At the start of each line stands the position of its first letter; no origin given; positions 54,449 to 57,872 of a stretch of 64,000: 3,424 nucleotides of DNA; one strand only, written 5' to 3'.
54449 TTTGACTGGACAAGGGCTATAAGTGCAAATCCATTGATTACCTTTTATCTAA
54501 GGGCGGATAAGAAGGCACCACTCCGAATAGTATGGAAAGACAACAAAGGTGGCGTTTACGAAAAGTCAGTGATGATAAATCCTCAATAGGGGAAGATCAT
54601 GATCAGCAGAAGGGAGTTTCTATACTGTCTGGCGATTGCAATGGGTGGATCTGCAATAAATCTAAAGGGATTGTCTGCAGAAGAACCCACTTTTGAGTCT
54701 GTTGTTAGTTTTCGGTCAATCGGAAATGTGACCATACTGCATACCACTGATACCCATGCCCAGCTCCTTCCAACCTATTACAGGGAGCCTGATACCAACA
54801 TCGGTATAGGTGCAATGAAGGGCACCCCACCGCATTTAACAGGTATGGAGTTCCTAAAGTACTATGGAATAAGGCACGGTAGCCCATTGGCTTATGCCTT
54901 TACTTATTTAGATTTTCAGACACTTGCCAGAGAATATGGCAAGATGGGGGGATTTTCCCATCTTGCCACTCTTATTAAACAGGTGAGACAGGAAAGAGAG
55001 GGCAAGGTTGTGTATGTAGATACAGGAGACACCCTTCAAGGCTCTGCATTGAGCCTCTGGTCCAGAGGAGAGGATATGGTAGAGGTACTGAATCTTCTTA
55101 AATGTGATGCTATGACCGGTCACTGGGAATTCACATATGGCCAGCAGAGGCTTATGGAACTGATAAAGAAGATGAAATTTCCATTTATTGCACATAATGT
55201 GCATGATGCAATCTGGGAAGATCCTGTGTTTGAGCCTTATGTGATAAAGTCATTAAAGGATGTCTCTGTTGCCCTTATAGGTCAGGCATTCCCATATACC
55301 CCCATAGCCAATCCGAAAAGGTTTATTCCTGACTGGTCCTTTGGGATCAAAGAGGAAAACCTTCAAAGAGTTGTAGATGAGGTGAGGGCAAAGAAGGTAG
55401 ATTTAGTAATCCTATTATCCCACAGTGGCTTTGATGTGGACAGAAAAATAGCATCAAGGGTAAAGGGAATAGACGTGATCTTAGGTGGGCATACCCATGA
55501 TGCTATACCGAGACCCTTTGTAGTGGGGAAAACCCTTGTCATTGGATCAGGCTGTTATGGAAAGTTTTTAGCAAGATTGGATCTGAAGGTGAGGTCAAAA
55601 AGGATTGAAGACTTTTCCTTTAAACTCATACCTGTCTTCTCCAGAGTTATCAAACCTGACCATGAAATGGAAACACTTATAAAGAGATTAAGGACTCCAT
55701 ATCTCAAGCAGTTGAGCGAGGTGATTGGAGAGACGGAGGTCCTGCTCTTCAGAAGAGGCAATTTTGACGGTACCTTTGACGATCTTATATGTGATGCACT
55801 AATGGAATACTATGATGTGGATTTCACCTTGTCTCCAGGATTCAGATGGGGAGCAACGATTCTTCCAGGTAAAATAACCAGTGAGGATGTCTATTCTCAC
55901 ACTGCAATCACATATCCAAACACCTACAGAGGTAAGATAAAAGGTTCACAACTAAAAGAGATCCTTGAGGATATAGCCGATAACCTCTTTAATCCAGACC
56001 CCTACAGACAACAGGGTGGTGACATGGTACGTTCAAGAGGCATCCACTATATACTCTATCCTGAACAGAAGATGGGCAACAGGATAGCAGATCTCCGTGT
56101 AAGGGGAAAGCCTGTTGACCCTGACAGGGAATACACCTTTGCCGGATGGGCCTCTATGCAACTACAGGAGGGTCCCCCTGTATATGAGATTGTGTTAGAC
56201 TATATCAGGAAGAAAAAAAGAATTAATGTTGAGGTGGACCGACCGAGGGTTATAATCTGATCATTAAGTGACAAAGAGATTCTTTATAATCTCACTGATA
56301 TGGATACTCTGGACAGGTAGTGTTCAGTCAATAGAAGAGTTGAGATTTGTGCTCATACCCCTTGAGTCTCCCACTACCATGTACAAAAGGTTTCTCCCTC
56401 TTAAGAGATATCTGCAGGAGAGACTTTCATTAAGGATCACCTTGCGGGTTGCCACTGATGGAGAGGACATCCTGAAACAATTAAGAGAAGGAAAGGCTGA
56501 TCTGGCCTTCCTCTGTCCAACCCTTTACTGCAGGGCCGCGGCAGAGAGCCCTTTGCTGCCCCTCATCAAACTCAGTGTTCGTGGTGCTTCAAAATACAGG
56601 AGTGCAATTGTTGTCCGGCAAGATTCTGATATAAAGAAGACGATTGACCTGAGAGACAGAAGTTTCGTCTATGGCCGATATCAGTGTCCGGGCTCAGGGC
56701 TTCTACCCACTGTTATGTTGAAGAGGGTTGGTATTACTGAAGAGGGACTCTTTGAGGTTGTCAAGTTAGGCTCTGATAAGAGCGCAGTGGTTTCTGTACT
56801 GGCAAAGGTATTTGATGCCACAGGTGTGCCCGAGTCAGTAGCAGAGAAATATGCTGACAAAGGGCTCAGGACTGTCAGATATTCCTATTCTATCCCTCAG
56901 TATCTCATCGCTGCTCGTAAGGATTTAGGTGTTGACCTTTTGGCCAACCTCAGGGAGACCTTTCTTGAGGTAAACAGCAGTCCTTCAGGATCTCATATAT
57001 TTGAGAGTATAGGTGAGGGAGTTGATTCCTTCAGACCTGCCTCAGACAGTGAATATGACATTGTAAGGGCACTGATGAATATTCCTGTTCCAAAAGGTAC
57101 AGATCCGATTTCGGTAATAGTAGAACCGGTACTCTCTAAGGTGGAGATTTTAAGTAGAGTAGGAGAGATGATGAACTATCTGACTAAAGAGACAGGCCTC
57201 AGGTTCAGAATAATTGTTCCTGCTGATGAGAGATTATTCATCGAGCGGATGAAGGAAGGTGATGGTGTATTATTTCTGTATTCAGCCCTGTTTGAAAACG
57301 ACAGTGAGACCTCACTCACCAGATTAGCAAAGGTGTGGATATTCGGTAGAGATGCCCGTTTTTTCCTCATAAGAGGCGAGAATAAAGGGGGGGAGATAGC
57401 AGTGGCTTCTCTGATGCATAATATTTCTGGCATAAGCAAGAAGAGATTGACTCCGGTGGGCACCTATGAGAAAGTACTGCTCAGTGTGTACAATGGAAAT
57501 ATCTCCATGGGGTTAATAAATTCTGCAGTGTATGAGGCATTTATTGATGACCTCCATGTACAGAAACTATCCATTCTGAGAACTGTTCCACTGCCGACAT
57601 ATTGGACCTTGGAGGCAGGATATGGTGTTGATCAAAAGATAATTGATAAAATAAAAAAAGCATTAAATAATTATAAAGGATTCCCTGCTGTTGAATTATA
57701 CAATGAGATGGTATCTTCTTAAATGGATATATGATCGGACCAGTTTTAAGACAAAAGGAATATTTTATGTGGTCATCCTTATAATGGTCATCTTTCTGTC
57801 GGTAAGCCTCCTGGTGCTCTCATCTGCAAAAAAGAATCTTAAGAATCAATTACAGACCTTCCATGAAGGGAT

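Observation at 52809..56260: Consensus sigma-54 promoter driving a truncated sox module (trx-like, periplasmic DsrE-like, SoxY, SoxZ, SoxB)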

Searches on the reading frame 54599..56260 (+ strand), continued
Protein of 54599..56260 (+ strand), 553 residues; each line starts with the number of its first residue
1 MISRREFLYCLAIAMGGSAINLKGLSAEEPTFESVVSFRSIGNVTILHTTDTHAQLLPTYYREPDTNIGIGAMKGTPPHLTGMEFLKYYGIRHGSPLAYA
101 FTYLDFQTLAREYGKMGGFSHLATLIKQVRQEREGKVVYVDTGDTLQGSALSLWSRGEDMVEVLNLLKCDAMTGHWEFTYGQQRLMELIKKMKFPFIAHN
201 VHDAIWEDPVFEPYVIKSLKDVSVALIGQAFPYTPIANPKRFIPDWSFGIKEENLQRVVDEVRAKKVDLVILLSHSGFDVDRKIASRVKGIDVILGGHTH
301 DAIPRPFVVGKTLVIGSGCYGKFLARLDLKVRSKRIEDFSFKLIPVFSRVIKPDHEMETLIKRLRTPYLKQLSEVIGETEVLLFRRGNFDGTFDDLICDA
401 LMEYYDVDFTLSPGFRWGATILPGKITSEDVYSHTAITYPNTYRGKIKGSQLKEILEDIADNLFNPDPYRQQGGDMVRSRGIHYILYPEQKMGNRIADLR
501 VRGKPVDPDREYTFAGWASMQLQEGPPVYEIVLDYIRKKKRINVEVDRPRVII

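Call 38: find_encoding_contigs(protein=P0013, flank=10000, max_places=1)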
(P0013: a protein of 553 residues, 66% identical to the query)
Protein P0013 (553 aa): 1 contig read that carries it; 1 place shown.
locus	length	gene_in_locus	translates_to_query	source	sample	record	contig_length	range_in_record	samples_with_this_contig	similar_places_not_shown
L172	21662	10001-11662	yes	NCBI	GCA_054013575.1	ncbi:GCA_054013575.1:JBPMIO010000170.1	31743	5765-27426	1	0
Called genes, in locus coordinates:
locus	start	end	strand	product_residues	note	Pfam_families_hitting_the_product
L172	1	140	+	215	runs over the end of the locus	PF03892:NapB (faint), PF14522:Cytochrome_C7 (faint)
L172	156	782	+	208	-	PF14522:Cytochrome_C7 (faint), PF09699:Paired_CXXCH_1 (faint)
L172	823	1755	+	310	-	PF13183:Fer4_8 (faint), PF13237:Fer4_10 (weak), PF13247:Fer4_11, PF12797:Fer4_2 (weak), PF13237:Fer4_10 (weak), PF12838:Fer4_7 (weak), PF13187:Fer4_9 (weak), PF13247:Fer4_11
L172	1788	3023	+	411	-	PF03916:NrfD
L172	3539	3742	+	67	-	-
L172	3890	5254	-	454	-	PF00072:Response_reg, PF00158:Sigma54_activat, PF14532:Sigma54_activ_2, PF25601:AAA_lid_14, PF02954:HTH_8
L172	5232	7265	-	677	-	PF02743:dCache_1, PF00672:HAMP, PF00512:HisKA, PF02518:HATPase_c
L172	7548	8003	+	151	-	PF13098:Thioredoxin_2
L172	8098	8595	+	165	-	PF02635:DsrE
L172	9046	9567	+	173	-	PF13501:SoxY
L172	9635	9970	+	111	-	PF08770:SoxZ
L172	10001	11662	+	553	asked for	PF00149:Metallophos (weak), PF02872:5_nucleotid_C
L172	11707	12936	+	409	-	PF04143:Sulf_transp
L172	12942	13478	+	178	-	PF03625:DUF302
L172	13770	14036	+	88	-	PF00076:RRM_1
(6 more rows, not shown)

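Call 42: find_homologous_proteins(query=L169:9126-9956:+, max_evalue=1e-10)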
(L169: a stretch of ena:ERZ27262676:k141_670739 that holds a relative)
Query L169:9126-9956:+ (276 aa): 629 proteins with E <= 1e-10 among 809 candidates; the best 120 are listed.
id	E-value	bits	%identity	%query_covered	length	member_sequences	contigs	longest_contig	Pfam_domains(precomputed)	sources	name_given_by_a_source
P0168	1.9e-190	649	100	100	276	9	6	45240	PF09086.17,PF21342.3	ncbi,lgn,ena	-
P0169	8.5e-155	532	81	100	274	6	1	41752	PF21342.3,PF13442.12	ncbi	-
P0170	7.5e-152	523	79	100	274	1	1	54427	PF21342.3,PF13442.12,PF00034.27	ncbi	-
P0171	2.6e-130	452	69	100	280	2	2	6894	PF21342.3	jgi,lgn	jgi:sulfur-oxidizing protein SoxA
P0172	2.6e-129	449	71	99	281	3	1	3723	PF09086.17,PF21342.3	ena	-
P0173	9.7e-128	443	68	100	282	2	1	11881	PF21342.3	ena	-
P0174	7.1e-127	441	67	100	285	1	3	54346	PF21342.3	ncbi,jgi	-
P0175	8.1e-126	437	73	92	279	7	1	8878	PF09086.17,PF21342.3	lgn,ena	-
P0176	3.1e-125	435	68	100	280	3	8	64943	PF21342.3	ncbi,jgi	ncbi:MAG: sulfur oxidation c-type cytochrome SoxA [Candidatus Sulfobium sp.]|jgi:sulfur-oxidizing pr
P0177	6.7e-122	424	71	89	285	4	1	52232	PF21342.3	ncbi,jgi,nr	ncbi:MAG: sulfur oxidation c-type cytochrome SoxA [Deltaproteobacteria bacterium]|nr:sulfur oxidatio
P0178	1.2e-121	423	68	97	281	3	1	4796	PF21342.3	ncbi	-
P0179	3.3e-121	422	66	100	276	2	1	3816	PF21342.3,PF13442.12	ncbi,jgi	-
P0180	3.9e-121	422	66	100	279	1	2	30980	PF21342.3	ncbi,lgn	-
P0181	9.6e-121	421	65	100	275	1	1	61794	PF21342.3,PF13442.12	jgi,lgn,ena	-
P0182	1.1e-120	420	69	93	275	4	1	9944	PF21342.3,PF13442.12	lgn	-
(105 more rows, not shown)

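Call 43: find_encoding_contigs(protein=P0002, flank=10000, max_places=1)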
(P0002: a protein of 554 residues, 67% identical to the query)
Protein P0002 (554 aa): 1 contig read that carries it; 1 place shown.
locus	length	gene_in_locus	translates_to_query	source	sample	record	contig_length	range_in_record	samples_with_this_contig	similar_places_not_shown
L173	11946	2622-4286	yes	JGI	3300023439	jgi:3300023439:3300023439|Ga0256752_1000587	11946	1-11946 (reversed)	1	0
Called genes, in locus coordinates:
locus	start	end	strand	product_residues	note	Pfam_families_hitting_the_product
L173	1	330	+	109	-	?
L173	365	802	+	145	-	PF00034:Cytochrom_C, PF13442:Cytochrome_CBB3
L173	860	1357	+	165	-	PF13501:SoxY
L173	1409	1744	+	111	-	PF08770:SoxZ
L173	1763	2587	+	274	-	PF21342:SoxA-TsdA_cyt-c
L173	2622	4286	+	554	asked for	PF00149:Metallophos (weak), PF02872:5_nucleotid_C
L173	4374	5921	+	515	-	PF12974:Phosphonate-bd, PF16868:NMT1_3 (faint), PF12974:Phosphonate-bd, PF09084:NMT1 (weak)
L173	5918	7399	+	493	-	PF00512:HisKA, PF02518:HATPase_c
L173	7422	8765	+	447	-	PF00072:Response_reg, PF01078:Mg_chelatase (faint), PF06068:TIP49 (weak), PF00158:Sigma54_activat, PF14532:Sigma54_activ_2, PF07728:AAA_5 (weak), PF25601:AAA_lid_14, PF02954:HTH_8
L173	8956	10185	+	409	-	PF04143:Sulf_transp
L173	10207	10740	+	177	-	PF03625:DUF302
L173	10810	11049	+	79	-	PF01206:TusA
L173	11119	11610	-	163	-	PF02635:DsrE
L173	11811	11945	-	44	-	?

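Call 44: find_encoding_contigs(protein=P0016, flank=10000, max_places=1)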
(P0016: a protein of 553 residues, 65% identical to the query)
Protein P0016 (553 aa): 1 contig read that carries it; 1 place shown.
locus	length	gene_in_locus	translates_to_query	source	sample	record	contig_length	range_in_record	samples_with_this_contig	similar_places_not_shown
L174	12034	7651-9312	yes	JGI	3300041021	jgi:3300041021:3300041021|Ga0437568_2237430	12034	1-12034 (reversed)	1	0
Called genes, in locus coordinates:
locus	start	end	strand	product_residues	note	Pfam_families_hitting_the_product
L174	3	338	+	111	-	?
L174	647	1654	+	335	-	PF00126:HTH_1, PF03466:LysR_substrate, PF12727:PBP_like (weak)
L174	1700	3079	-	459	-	PF00072:Response_reg, PF00158:Sigma54_activat, PF14532:Sigma54_activ_2, PF25601:AAA_lid_14, PF02954:HTH_8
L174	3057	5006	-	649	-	PF02743:dCache_1 (weak), PF00672:HAMP, PF00512:HisKA, PF02518:HATPase_c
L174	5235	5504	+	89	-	-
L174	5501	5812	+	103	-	PF13098:Thioredoxin_2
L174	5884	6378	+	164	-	PF02635:DsrE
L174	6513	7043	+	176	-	PF13501:SoxY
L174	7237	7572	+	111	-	PF08770:SoxZ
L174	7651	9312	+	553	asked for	PF00149:Metallophos (weak), PF02872:5_nucleotid_C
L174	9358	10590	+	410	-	PF04143:Sulf_transp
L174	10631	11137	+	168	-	PF03625:DUF302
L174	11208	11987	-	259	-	PF02518:HATPase_c, PF00072:Response_reg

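Call 77: find_encoding_contigs(protein=P0033, flank=10000, max_places=2)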
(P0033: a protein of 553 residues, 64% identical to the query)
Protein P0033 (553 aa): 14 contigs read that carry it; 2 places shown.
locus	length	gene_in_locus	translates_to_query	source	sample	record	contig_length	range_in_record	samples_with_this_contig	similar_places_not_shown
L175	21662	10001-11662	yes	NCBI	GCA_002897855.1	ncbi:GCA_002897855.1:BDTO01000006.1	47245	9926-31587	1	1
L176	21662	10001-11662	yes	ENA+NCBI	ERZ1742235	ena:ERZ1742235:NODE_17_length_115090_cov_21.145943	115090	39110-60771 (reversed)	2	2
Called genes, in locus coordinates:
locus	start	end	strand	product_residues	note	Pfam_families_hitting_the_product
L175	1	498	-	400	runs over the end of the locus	PF03599:CdhD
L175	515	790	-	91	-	PF04014:MazE_antitoxin (weak)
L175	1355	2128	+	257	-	PF01791:DeoC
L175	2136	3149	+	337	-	PF08240:ADH_N, PF00107:ADH_zinc_N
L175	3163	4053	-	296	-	PF00126:HTH_1, PF03466:LysR_substrate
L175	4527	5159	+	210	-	PF00730:HhH-GPD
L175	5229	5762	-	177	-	PF03625:DUF302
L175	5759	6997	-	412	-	PF04143:Sulf_transp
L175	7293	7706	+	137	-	PF13098:Thioredoxin_2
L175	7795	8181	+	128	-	PF00034:Cytochrom_C, PF13442:Cytochrome_CBB3 (weak)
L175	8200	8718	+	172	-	PF13501:SoxY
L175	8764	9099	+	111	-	PF08770:SoxZ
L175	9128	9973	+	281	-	PF09086:DUF1924 (faint), PF21342:SoxA-TsdA_cyt-c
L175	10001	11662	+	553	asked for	PF00149:Metallophos (weak), PF02872:5_nucleotid_C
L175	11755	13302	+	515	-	PF12974:Phosphonate-bd, PF09084:NMT1 (faint), PF12974:Phosphonate-bd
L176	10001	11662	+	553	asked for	PF00149:Metallophos (weak), PF02872:5_nucleotid_C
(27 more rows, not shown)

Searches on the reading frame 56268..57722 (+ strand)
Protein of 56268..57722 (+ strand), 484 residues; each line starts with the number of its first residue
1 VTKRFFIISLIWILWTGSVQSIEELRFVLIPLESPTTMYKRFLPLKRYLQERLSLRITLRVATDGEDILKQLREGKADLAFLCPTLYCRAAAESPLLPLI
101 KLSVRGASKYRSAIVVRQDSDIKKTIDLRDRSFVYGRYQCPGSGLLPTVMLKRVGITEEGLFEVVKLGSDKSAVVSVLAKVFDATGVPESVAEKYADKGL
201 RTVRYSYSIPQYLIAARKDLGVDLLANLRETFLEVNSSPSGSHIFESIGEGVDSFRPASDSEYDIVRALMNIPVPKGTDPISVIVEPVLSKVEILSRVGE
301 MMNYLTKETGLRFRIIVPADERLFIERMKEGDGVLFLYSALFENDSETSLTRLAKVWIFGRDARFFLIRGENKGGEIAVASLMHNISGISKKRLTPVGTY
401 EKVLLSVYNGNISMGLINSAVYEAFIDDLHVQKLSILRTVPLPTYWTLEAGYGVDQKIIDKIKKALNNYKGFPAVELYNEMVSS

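Call 7: search_protein_families(library=pfam, proteins=[window:56268-57722:+], max_evalue=0.01)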
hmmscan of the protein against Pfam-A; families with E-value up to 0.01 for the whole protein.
window:56268-57722:+ (484 aa): 1 family
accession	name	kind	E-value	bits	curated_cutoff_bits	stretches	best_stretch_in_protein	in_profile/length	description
PF12974.12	Phosphonate-bd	-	2.7e-63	214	27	3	27-263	1-242/242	ABC transporter, phosphonate, periplasmic substrate-binding protein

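Call 8: search_protein_families(library=ncbifam, proteins=[window:56268-57722:+], max_evalue=0.001)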
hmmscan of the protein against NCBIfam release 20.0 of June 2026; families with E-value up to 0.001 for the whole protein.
window:56268-57722:+ (484 aa): 3 families
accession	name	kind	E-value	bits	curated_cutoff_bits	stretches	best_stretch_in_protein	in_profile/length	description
TIGR01098.1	3A0109s03R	subfamily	1.5e-33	116.4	112.05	1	19-234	27-252/253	phosphate/phosphite/phosphonate ABC transporter substrate-binding protein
TIGR03431.1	PhnD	equivalog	3.8e-31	108.5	261.1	1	1-270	1-283/288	phosphonate ABC transporter substrate-binding protein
TIGR04553.1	ABC_peri_selen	hypoth_equivalog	5.1e-16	58.8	250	1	25-268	2-257/266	putative selenate ABC transporter substrate-binding protein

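Call 71: search_solved_structures(query=window:56268-57722:+, max_evalue=0.001)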
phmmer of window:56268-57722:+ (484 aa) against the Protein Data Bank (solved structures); distinct sequences matched with E-value up to 0.001: 10.
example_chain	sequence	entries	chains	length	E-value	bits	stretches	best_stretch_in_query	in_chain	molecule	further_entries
5o2j_A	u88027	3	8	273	1.5e-26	96.5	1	24-269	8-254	Probable phosphite transport system-binding protein PtxB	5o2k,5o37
5jvb_A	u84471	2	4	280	3.3e-17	65.7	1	23-270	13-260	Phosphonate ABC transporter, periplasmic phosphonate-binding protein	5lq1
5lv1_A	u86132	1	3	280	5.5e-17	65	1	23-268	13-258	PtxB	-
6x6b_A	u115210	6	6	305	1.6e-07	33.8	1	25-269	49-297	ArrX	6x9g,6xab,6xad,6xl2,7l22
6x8w_A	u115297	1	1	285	1.6e-06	30.5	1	25-269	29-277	ArrX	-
6ght_A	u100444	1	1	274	2e-06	30.2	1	24-267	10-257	Probable phosphite transport system-binding protein HtxB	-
6ghq_A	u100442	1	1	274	2e-06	30.2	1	24-267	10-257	Probable phosphite transport system-binding protein HtxB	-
5me4_A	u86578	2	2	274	2.7e-06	29.8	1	24-267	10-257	Probable phosphite transport system-binding protein HtxB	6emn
3s4u_A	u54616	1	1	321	1.4e-05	27.4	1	17-269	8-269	PhnD, subunit of alkylphosphonate ABC transporter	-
3p7i_A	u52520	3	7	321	2.6e-05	26.5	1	17-269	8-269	PhnD, subunit of alkylphosphonate ABC transporter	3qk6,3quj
